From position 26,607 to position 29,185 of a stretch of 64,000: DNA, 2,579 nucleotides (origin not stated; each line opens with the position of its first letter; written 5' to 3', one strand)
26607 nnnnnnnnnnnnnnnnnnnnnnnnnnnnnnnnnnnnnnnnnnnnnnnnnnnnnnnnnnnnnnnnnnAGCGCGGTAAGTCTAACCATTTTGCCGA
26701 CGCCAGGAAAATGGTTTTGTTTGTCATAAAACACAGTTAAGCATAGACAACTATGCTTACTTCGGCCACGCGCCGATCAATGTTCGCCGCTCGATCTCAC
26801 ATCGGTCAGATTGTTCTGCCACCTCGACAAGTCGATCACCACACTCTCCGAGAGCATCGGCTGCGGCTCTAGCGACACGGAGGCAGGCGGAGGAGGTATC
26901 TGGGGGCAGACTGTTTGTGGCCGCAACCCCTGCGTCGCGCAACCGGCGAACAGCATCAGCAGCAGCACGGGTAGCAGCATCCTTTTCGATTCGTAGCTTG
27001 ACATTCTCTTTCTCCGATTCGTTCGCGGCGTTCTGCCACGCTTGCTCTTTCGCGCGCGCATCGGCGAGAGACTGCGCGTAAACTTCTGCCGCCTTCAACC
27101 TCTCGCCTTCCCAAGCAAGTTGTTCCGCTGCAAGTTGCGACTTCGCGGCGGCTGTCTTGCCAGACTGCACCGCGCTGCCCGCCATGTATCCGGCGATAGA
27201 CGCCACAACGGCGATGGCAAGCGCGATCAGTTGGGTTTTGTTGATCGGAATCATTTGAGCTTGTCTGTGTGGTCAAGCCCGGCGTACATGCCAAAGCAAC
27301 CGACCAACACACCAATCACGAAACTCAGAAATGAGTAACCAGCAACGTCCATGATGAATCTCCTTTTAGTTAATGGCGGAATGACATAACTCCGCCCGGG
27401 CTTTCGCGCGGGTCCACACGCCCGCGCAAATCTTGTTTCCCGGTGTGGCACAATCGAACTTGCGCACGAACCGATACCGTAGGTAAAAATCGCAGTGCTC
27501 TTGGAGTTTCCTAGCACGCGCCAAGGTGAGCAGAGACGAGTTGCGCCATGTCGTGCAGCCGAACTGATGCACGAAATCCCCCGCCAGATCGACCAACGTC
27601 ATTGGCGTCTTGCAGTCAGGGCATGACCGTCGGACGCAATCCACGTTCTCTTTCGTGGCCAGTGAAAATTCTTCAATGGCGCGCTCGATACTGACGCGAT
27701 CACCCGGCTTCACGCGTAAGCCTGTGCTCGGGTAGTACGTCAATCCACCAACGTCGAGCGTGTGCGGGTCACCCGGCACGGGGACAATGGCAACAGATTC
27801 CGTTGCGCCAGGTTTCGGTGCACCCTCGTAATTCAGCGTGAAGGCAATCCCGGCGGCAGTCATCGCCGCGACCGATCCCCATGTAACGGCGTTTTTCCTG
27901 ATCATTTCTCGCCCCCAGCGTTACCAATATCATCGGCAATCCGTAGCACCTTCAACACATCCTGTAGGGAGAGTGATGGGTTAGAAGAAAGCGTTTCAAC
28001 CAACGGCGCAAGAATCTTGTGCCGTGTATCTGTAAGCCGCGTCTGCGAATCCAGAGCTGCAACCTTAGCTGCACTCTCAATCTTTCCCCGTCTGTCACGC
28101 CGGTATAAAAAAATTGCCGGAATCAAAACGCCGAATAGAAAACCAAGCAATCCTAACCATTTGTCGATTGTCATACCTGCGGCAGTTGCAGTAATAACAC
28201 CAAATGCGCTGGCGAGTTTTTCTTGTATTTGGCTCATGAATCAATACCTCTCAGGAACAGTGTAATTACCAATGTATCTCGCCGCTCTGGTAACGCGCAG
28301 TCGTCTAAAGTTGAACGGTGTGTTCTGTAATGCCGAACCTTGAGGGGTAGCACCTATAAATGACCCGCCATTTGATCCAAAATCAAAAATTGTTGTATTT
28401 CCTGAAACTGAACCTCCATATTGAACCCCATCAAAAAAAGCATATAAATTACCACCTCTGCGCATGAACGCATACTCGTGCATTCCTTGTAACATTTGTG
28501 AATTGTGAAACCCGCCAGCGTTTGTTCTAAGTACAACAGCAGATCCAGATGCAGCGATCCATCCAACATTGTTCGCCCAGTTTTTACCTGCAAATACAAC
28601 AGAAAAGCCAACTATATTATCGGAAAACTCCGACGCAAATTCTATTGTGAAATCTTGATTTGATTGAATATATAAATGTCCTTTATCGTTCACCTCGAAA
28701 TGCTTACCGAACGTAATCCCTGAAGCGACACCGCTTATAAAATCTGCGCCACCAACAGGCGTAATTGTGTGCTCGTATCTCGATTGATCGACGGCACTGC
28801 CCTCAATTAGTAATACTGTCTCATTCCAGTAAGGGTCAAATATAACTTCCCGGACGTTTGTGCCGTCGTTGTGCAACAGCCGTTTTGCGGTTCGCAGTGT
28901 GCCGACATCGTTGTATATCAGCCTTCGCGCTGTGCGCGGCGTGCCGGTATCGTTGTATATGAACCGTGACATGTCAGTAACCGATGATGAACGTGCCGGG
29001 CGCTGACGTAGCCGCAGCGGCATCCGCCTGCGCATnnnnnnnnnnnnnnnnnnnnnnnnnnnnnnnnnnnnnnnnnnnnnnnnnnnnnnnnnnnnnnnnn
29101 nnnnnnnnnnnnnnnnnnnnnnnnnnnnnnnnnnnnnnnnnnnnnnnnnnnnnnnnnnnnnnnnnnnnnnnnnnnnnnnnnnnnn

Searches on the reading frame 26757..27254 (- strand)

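Call 11: search_protein_families(library=pfam, proteins=[window:26757-27254:-], max_evalue=0.01)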
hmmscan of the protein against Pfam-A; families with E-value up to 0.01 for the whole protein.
window:26757-27254:- (165 aa): 1 family
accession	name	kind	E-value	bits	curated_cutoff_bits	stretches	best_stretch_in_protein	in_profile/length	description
PF18151.6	DUF5601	-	0.0066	17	23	1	57-96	25-63/65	Domain of unknown function (DUF5601)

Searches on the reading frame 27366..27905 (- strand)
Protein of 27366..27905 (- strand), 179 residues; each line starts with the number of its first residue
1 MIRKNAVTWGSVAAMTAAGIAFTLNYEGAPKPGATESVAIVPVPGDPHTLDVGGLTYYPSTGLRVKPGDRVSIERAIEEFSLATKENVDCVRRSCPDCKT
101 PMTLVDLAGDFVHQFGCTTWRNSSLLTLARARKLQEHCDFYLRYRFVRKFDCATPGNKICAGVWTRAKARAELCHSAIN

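Call 11: search_protein_families(library=pfam, proteins=[window:27366-27905:-], max_evalue=0.01)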
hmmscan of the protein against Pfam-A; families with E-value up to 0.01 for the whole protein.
window:27366-27905:- (179 aa): 1 family
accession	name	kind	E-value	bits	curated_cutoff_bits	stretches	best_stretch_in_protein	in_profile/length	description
PF00959.24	Phage_lysozyme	-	0.0017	19.1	22.3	1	60-147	24-110/125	Phage lysozyme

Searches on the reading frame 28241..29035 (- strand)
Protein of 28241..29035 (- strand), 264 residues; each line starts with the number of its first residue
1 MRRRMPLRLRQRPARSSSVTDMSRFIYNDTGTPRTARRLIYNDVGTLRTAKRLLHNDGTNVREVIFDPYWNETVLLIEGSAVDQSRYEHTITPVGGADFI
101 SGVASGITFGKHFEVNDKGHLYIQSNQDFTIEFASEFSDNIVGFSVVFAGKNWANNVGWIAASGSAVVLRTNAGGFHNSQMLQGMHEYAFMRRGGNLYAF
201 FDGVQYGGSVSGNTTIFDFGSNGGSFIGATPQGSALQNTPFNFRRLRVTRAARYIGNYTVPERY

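Call 11: search_protein_families(library=pfam, proteins=[window:28241-29035:-], max_evalue=0.01)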
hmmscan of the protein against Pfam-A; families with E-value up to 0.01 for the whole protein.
window:28241-29035:- (264 aa): 1 family
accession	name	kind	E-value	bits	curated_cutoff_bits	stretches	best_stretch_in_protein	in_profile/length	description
PF24145.1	K1-lyase_N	-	0.0056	17.2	27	0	101-146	14-59/72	K1 capsule-specific polysaccharide lyase, N-terminal domain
